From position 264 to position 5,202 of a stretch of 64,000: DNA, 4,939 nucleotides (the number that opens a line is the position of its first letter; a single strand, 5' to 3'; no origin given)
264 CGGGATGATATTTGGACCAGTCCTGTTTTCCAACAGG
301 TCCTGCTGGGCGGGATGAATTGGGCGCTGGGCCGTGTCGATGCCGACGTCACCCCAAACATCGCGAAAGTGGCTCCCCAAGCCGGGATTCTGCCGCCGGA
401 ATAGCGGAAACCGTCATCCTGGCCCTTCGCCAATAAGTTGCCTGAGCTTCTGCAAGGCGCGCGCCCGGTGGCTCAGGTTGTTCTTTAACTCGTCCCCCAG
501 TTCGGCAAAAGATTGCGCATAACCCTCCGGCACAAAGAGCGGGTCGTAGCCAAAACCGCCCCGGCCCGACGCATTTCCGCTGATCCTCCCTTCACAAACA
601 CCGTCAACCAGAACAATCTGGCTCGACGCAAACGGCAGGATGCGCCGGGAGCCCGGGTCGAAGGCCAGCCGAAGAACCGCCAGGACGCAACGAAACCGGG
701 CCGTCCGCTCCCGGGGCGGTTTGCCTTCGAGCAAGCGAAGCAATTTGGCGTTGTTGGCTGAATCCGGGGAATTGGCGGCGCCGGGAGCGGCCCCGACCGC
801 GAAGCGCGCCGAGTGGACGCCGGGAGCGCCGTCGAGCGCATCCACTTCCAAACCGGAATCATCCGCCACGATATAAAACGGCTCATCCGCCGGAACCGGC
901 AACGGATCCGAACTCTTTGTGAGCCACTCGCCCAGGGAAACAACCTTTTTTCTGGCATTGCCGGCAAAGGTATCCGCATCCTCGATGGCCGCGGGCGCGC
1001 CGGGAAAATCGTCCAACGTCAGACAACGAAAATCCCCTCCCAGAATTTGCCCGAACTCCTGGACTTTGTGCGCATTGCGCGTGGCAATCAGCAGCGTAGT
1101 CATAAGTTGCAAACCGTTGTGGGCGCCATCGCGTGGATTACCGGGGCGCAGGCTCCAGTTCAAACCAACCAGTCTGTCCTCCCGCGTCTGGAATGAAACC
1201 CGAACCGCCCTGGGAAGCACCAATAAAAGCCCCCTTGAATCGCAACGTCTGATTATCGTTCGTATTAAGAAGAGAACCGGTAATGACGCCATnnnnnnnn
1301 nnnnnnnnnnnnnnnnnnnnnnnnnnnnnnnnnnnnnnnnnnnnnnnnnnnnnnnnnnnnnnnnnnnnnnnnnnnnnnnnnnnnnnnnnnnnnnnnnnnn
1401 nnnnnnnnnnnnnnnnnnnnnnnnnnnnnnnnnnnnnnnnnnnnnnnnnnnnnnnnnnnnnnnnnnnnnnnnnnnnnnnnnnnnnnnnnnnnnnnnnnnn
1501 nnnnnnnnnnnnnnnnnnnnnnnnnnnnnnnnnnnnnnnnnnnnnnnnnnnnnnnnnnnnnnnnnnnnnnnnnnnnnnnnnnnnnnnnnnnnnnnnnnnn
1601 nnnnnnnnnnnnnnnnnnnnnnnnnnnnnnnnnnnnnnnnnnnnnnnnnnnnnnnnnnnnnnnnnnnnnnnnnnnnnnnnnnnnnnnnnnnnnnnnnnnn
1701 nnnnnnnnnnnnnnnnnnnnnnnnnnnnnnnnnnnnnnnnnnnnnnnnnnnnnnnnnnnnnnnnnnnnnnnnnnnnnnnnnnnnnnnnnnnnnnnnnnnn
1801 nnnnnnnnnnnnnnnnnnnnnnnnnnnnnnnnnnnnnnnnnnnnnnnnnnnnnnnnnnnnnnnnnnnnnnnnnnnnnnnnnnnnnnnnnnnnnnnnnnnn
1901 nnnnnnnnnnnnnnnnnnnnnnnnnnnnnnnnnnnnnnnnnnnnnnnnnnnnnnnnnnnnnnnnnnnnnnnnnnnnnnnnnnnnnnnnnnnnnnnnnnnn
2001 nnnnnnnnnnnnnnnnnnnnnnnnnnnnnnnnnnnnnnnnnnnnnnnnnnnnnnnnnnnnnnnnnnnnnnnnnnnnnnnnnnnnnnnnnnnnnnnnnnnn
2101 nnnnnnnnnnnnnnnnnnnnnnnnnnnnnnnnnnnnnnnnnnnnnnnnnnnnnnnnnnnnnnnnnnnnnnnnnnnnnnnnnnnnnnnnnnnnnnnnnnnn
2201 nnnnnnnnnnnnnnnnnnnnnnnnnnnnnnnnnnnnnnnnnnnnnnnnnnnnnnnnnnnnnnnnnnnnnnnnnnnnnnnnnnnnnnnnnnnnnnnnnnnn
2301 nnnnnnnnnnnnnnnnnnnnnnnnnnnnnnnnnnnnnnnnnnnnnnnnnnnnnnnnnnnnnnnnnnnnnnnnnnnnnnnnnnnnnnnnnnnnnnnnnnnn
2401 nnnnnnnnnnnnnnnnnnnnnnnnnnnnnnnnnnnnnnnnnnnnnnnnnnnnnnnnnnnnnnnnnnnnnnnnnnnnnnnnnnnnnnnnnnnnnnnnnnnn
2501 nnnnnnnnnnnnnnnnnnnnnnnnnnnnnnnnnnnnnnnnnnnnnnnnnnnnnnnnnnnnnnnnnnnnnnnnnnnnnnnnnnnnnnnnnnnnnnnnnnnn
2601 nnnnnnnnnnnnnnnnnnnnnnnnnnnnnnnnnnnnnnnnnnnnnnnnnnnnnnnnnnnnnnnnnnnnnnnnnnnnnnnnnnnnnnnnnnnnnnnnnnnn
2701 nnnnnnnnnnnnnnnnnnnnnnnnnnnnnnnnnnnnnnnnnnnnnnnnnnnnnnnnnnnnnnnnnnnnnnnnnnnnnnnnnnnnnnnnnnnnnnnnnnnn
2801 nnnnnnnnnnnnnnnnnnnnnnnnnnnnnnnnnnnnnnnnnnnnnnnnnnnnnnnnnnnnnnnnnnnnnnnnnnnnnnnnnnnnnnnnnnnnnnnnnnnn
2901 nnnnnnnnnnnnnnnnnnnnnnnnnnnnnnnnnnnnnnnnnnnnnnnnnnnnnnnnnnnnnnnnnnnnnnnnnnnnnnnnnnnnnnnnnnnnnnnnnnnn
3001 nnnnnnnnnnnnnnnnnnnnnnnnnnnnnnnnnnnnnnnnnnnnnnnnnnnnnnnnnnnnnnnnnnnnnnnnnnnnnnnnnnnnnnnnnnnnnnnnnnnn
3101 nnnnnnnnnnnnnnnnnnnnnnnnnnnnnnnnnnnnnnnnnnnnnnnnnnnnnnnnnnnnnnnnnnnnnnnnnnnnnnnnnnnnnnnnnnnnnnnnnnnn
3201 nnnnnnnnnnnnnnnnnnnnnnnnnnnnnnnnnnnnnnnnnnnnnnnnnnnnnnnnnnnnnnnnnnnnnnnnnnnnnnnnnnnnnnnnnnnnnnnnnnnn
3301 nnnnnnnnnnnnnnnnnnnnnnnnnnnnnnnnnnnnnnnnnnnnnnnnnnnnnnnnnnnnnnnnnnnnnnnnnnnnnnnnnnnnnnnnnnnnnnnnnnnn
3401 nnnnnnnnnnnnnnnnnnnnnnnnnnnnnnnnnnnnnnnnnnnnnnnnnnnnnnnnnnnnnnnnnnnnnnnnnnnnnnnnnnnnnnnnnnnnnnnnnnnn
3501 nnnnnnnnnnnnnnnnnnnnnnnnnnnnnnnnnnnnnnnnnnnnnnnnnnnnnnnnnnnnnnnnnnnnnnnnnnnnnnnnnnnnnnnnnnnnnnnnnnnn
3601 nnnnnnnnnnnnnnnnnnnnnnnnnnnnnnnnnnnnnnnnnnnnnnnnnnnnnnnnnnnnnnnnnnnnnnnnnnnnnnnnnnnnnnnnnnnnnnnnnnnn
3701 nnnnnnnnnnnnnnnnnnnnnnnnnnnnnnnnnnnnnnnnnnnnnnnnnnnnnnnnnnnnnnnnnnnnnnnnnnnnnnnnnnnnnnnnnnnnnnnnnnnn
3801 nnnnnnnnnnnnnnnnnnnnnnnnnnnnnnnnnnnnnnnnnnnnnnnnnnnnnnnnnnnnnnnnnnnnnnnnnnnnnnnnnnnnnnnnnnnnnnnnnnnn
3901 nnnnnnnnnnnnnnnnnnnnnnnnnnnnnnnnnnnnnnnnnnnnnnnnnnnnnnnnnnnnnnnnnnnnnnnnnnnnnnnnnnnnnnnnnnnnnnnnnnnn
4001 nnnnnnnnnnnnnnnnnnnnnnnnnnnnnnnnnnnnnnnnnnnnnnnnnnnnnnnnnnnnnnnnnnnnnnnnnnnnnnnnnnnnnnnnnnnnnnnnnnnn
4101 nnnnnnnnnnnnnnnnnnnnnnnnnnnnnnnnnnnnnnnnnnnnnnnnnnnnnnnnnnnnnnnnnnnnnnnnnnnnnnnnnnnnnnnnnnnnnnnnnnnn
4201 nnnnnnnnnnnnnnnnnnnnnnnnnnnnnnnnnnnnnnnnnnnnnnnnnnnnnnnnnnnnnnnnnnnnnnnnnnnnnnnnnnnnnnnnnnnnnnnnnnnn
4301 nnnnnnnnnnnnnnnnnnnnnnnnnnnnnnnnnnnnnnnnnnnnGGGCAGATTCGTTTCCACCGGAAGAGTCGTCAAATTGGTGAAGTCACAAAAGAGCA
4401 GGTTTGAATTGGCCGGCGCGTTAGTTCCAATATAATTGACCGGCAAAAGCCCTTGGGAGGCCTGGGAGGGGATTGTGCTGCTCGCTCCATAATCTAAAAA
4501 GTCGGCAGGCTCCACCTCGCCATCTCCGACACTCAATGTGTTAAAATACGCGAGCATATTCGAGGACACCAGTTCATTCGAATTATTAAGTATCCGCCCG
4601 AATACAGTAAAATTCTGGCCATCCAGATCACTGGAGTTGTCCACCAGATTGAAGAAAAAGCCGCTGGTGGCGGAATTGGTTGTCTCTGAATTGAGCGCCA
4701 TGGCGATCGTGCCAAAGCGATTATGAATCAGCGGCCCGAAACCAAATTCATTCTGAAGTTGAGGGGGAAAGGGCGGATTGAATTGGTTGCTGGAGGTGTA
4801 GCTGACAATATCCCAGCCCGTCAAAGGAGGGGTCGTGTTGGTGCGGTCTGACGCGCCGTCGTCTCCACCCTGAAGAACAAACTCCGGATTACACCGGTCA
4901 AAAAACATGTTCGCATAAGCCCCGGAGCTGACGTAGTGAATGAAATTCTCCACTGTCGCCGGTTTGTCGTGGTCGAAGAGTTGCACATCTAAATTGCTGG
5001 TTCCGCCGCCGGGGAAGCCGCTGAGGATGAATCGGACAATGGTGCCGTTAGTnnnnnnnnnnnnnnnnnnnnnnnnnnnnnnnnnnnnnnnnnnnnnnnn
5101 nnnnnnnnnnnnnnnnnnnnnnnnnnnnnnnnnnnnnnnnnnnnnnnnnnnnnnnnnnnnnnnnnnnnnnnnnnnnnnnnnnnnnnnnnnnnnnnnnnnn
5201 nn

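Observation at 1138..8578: Tandem giant secreted paralogs embedding a cyclophilin PPIase domain in an Ig/B-repeat scaffold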

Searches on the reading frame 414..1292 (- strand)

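Call 24: search_protein_families(library=pfam, proteins=[window:414-1292:-], max_evalue=0.001)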
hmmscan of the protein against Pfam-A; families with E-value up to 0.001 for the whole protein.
window:414-1292:- (292 aa): 1 family
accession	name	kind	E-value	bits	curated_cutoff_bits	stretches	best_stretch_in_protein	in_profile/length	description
PF01725.21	Ham1p_like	-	4.7e-51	173.8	22.5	1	67-285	1-185/186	Ham1 family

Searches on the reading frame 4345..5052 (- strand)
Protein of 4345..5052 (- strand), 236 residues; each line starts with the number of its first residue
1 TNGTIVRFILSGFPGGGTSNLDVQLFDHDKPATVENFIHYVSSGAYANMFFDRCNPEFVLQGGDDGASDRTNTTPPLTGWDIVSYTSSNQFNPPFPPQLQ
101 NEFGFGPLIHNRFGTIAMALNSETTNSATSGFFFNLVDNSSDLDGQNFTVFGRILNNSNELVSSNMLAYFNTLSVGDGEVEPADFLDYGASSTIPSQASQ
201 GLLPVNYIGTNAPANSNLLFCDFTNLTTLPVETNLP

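Call 7: search_solved_structures(query=window:4345-5052:-, max_evalue=0.001, show_alignments=3)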
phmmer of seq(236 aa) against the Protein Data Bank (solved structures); distinct sequences matched with E-value up to 0.001: 38.
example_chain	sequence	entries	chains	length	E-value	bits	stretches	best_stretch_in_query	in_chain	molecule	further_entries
1j2a_A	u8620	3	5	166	1.9e-13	53.9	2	18-64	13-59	cyclophilin B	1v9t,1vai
1clh_A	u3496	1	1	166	2e-13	53.8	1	18-157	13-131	CYCLOPHILIN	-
8xck_j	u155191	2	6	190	3.2e-13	53.1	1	18-157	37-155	Peptidyl-prolyl cis-trans isomerase A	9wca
7zfm_A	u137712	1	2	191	2.7e-12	50.1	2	85-158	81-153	Peptidyl-prolyl cis-trans isomerase A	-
1lop_A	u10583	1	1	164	1.9e-09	40.8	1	21-65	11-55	CYCLOPHILIN A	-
7rfd_A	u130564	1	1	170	5e-09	39.4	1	21-65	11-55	Peptidyl-prolyl cis-trans isomerase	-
2nul_A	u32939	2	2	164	5e-09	39.4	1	21-65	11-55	PEPTIDYLPROLYL ISOMERASE | Peptidyl-prolyl cis-trans isomerase B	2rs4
26ao_A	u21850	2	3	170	5.5e-09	39.3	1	21-65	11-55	Peptidyl-prolyl cis-trans isomerase B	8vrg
7n3j_A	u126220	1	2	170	3e-08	36.9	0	21-65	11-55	Peptidyl-prolyl cis-trans isomerase B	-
3jb9_d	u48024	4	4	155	5.4e-08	36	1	21-73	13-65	Peptidyl-prolyl cis-trans isomerase ppi1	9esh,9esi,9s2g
8vrh_A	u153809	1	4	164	1.1e-07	35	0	21-65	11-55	Peptidyl-prolyl cis-trans isomerase B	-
7q6p_A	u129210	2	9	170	1.3e-07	34.8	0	21-65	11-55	Peptidyl-prolyl cis-trans isomerase B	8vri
3s6m_A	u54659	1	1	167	2.6e-07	33.8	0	23-64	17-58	Peptidyl-prolyl cis-trans isomerase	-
4r3f_A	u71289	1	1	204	4.5e-07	33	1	20-155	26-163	spliceosomal protein CWC27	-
9c5d_A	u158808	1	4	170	8.4e-07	32.1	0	20-65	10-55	Peptidyl-prolyl cis-trans isomerase B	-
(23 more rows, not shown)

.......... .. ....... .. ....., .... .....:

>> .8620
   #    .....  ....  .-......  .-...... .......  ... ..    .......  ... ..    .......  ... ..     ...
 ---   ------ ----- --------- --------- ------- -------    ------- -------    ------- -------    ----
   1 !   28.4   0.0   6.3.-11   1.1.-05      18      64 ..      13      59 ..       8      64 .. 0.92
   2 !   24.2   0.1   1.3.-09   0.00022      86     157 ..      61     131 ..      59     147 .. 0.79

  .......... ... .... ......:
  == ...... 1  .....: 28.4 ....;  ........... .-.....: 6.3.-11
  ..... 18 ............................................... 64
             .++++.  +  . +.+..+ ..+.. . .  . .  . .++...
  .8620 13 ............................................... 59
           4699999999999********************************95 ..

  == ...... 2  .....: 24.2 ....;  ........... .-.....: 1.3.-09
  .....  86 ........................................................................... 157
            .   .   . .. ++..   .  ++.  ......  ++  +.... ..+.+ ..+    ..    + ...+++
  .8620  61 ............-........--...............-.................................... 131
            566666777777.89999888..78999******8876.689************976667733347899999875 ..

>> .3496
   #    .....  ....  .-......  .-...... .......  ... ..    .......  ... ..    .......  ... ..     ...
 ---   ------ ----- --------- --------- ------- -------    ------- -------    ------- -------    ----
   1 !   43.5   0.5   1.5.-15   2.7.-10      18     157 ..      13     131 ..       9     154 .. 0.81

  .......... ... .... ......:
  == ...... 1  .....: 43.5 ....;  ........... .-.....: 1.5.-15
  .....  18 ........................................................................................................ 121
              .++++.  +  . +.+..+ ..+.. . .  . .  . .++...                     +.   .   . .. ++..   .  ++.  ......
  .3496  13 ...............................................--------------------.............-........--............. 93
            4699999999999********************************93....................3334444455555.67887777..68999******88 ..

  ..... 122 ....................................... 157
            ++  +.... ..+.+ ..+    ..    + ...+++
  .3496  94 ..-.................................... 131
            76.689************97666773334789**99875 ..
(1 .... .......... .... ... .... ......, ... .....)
